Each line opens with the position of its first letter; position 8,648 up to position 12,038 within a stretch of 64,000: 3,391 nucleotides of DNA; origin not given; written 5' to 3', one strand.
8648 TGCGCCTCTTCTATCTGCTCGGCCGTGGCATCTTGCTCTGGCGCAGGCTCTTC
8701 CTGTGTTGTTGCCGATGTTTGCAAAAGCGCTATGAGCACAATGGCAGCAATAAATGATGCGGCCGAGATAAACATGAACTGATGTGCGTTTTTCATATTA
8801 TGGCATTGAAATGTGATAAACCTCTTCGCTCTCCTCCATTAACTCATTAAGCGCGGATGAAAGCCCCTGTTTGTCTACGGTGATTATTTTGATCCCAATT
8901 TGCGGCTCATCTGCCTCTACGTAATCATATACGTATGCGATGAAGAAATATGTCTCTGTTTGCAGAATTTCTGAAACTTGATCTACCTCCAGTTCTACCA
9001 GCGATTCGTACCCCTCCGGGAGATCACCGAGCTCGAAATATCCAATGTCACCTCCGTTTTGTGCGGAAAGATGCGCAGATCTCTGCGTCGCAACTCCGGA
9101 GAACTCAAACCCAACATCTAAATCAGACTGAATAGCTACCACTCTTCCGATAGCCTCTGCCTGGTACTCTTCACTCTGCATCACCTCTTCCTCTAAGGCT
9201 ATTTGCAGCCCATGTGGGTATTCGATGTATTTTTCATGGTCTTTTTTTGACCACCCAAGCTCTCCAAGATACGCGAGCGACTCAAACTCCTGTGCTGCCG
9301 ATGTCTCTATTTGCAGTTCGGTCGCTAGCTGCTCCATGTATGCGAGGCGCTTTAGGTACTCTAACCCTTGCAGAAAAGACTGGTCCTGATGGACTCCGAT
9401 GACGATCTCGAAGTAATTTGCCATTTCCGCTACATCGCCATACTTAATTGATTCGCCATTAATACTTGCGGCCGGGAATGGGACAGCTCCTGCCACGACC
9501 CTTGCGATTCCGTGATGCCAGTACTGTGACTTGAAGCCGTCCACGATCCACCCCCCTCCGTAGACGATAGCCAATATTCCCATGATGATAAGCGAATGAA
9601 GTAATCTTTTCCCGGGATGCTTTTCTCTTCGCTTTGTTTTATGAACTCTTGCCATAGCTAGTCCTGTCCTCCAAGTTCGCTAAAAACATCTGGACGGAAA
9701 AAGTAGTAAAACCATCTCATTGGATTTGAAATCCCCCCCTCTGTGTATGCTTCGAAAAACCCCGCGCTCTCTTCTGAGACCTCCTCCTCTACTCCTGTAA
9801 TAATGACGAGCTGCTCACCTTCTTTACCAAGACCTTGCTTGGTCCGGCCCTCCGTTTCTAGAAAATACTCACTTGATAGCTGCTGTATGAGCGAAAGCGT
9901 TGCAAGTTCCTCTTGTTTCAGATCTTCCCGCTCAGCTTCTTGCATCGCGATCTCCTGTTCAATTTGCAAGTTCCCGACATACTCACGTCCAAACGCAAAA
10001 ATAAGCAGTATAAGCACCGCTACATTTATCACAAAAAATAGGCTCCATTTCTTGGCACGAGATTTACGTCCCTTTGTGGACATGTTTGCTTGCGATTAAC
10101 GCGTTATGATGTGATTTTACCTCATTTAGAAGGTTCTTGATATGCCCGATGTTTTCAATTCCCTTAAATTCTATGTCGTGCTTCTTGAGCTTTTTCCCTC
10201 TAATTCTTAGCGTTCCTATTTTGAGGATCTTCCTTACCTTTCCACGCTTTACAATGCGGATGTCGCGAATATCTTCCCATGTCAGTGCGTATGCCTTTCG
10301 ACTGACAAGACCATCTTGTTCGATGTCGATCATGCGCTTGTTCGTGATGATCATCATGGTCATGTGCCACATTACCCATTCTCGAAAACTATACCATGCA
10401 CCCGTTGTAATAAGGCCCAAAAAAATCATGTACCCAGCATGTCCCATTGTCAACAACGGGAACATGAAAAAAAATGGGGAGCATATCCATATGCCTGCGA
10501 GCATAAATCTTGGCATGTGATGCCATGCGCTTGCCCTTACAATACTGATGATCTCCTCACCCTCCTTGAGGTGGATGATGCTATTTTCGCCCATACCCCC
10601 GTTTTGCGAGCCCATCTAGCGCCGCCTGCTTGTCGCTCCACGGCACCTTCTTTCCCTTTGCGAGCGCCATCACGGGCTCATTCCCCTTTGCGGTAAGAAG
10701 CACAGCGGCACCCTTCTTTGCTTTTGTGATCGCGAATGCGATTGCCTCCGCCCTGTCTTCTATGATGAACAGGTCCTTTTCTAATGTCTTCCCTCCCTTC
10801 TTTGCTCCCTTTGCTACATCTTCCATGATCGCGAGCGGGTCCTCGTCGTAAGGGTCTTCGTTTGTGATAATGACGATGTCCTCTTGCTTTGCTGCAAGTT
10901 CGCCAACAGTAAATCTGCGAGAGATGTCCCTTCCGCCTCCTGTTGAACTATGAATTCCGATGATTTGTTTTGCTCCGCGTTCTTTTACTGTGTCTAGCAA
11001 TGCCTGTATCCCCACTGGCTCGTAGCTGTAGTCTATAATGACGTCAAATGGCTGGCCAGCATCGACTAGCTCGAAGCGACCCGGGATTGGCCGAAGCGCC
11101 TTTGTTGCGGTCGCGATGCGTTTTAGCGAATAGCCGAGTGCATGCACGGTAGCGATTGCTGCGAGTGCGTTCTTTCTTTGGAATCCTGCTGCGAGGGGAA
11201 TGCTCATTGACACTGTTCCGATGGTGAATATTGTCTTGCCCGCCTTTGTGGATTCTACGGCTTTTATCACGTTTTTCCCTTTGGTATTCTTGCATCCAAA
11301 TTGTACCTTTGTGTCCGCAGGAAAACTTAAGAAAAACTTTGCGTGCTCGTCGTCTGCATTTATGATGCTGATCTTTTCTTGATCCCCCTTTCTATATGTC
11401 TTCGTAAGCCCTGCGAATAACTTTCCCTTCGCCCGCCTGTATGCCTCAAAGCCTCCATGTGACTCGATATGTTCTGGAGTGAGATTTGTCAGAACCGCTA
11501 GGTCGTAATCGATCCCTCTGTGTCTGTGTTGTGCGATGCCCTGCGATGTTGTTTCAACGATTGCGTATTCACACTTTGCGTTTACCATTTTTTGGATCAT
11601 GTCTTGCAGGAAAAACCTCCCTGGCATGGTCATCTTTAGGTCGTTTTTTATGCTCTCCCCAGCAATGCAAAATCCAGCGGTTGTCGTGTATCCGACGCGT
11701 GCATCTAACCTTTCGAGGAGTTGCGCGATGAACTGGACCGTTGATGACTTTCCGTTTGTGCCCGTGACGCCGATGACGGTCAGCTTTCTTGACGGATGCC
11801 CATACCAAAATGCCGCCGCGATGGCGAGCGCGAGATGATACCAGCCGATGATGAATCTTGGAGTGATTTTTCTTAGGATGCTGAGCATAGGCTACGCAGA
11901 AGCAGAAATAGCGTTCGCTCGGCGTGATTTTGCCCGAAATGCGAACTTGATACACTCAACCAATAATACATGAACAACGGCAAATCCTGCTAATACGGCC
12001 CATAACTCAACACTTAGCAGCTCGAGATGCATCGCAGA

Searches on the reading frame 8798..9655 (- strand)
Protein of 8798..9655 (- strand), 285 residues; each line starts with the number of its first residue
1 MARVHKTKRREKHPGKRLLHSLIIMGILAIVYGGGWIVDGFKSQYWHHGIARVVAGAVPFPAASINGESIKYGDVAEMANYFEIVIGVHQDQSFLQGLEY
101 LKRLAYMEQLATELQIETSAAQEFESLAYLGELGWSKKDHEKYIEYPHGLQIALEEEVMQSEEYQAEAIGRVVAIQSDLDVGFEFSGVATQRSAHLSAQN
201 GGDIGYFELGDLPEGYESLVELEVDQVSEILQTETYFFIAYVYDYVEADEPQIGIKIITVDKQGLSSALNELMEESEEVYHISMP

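Call 57: search_protein_families(library=pfam, proteins=[window:8798-9655:-], max_evalue=0.001)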
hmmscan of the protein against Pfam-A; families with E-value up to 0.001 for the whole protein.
window:8798-9655:- (285 aa): 3 families
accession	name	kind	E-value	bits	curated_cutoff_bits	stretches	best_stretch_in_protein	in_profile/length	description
PF00639.27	Rotamase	-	5e-09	37.5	21.7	1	160-242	10-95/97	PPIC-type PPIASE domain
PF13616.12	Rotamase_3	-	4e-07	31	22.5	1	152-243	21-113/116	PPIC-type PPIASE domain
PF05669.17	Med31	-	0.0003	21.2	25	1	94-166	4-72/95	SOH1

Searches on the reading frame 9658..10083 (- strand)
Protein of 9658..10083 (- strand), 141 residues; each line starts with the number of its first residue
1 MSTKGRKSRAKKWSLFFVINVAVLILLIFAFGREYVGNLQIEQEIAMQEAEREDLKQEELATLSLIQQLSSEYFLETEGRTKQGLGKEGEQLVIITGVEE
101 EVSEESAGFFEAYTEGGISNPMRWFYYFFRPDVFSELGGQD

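Call 57: search_protein_families(library=pfam, proteins=[window:9658-10083:-], max_evalue=0.001)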
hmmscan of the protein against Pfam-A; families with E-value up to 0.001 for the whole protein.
window:9658-10083:- (141 aa): 1 family
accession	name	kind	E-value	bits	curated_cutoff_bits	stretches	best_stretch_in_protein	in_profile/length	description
PF04977.20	DivIC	-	1.8e-08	34.5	28.9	1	22-95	3-77/80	Septum formation initiator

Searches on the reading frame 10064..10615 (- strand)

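Call 57: search_protein_families(library=pfam, proteins=[window:10064-10615:-], max_evalue=0.001)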
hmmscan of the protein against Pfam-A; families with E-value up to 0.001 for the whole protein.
window:10064-10615:- (183 aa): 1 family
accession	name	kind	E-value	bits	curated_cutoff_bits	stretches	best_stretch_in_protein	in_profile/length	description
PF08000.17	bPH_1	-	0.00058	20.3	27.7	1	87-165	42-120/122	Bacterial PH domain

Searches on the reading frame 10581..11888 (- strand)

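Call 57: search_protein_families(library=pfam, proteins=[window:10581-11888:-], max_evalue=0.001)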
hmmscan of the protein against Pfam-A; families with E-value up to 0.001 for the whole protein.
window:10581-11888:- (435 aa): 2 families
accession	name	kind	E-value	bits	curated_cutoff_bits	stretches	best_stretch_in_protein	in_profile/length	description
PF08245.18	Mur_ligase_M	-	2.4e-40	139.1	24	1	41-247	1-199/200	Mur ligase middle domain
PF02875.26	Mur_ligase_C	-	7.7e-20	72.4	28.4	1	270-402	1-127/127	Mur ligase, glutamate ligase domain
